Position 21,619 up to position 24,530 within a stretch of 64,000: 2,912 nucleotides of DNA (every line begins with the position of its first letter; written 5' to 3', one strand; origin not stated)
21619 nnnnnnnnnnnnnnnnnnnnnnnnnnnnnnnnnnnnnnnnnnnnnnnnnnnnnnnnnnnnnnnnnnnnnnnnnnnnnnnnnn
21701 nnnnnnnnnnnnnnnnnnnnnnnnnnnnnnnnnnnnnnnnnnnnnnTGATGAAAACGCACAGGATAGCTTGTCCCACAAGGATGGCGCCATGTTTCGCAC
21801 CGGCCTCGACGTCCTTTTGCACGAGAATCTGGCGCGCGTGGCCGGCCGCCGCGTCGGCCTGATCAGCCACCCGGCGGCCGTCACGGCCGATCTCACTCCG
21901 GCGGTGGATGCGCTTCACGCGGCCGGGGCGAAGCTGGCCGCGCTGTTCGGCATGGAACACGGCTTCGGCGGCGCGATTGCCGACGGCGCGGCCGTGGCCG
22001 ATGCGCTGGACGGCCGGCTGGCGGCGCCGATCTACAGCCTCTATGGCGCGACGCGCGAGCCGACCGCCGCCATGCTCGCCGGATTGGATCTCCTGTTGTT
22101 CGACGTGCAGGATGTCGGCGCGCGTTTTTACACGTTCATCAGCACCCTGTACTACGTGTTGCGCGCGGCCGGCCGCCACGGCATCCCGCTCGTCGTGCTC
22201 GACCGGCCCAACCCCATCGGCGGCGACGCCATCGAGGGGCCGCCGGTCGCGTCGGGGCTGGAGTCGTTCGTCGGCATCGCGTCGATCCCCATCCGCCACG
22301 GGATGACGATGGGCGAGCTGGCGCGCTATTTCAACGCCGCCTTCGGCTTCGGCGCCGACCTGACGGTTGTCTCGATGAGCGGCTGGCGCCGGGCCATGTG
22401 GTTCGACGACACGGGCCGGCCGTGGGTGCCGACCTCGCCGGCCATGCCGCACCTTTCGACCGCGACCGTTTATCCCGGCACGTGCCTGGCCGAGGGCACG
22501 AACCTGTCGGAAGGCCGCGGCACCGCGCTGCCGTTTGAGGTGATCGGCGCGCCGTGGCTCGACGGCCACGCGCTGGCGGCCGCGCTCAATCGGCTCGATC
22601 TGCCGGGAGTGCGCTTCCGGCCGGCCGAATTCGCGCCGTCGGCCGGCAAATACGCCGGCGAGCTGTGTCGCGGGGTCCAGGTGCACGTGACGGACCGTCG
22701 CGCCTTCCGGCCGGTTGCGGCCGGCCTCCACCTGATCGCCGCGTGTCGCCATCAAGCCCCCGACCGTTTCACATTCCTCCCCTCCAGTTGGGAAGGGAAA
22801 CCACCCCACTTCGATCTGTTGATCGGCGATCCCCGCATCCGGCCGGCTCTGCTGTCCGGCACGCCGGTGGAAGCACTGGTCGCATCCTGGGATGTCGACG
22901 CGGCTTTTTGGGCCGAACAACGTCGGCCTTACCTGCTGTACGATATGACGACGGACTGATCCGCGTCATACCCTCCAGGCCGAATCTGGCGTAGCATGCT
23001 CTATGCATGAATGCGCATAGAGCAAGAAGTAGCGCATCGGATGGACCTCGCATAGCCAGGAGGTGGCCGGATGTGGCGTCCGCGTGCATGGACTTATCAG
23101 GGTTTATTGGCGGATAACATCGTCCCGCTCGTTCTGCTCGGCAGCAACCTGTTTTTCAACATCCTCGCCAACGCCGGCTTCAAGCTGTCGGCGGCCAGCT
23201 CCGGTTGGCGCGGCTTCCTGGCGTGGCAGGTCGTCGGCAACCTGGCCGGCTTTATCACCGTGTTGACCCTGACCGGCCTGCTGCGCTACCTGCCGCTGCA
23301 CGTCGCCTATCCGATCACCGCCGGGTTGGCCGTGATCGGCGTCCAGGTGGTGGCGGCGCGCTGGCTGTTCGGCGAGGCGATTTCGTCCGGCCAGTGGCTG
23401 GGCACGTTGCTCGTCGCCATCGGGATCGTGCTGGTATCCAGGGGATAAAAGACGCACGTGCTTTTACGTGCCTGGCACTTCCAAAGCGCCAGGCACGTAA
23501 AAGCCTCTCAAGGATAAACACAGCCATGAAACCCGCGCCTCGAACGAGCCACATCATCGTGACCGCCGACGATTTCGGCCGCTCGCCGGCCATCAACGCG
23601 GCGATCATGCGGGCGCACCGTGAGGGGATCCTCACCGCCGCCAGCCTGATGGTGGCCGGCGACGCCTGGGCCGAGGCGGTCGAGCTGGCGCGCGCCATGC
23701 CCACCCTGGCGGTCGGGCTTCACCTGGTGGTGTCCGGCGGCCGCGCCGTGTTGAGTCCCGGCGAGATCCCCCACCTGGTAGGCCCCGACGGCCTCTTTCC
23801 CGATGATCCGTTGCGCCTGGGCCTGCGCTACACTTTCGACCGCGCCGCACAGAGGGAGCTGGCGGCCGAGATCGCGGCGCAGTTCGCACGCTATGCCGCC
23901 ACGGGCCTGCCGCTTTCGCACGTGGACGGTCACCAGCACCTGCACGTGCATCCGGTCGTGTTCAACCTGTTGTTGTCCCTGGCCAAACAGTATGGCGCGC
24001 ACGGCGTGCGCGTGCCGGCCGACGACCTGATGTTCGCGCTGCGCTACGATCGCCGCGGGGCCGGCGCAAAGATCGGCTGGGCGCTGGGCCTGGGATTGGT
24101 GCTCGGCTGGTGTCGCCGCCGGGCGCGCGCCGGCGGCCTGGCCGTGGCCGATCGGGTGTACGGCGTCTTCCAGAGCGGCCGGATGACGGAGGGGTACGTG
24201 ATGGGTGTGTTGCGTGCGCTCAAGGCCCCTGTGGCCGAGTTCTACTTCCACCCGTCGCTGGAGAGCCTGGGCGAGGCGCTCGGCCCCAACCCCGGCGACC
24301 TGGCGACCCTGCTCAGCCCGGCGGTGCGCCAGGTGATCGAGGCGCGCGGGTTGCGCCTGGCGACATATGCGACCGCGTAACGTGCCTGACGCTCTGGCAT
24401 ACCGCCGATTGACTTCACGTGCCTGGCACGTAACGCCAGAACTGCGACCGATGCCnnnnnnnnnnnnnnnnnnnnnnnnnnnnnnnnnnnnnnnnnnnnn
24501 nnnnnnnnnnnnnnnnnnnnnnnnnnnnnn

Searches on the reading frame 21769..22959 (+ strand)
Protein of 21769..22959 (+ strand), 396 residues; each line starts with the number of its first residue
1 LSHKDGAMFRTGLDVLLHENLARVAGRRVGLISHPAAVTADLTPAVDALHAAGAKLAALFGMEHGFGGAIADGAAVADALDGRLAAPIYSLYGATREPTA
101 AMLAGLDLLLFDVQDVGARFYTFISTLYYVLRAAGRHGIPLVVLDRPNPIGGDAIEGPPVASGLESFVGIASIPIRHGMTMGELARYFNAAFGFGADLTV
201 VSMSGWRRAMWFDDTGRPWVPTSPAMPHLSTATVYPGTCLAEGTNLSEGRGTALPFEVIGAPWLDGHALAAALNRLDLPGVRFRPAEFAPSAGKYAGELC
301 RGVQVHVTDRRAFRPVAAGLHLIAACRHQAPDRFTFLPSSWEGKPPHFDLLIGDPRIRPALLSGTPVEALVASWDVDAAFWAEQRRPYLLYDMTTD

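Call 62: search_protein_families(library=pfam, proteins=[window:21769-22959:+], max_evalue=0.00001)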
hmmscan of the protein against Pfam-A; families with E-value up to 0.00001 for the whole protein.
window:21769-22959:+ (396 aa): 2 families
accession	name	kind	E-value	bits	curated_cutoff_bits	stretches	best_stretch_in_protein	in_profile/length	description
PF07075.17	NamZ_N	-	8e-79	264.2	26.9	1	29-229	1-202/203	Exo-beta-N-acetylmuramidase NamZ, N-terminal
PF20732.2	NamZ_C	-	8e-54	183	25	1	234-391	2-152/152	Exo-beta-N-acetylmuramidase NamZ, C-terminal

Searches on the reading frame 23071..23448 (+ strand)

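Call 10: search_protein_families(library=pfam, proteins=[window:23071-23448:+])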
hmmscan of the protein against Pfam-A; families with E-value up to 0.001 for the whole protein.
window:23071-23448:+ (125 aa): 2 families
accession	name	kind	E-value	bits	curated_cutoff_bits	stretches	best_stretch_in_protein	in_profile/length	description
PF00892.27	EamA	-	0.00025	21.8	28.2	1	22-123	39-134/135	EamA-like transporter family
PF00893.25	Multi_Drug_Res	-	0.00048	21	23.7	1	21-114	4-92/93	Small Multidrug Resistance protein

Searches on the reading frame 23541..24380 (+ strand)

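Call 10: search_protein_families(library=pfam, proteins=[window:23541-24380:+])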
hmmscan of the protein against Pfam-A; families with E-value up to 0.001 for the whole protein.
window:23541-24380:+ (279 aa): 1 family
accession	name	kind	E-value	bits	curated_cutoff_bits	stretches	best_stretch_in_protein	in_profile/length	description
PF04794.17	YdjC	-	2.5e-68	231.2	29.7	1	5-267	2-265/266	YdjC-like protein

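Call 11: search_protein_families(library=ncbifam, proteins=[window:23541-24380:+])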
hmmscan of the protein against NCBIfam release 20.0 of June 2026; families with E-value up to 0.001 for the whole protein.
window:23541-24380:+ (279 aa): 3 families
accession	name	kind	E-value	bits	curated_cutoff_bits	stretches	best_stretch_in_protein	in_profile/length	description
TIGR03473.1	HpnK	hypoth_equivalog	2.6e-87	292.7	232.6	1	4-277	3-279/283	hopanoid biosynthesis-associated protein HpnK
NF002559.0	PRK02134.1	equivalog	1.8e-32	112.9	227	1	4-152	4-146/249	chitin disaccharide deacetylase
NF052308.1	CarbhyDeactlThm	equivalog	5.4e-06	25.9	400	1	5-152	14-148/265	carbohydrate deacetylase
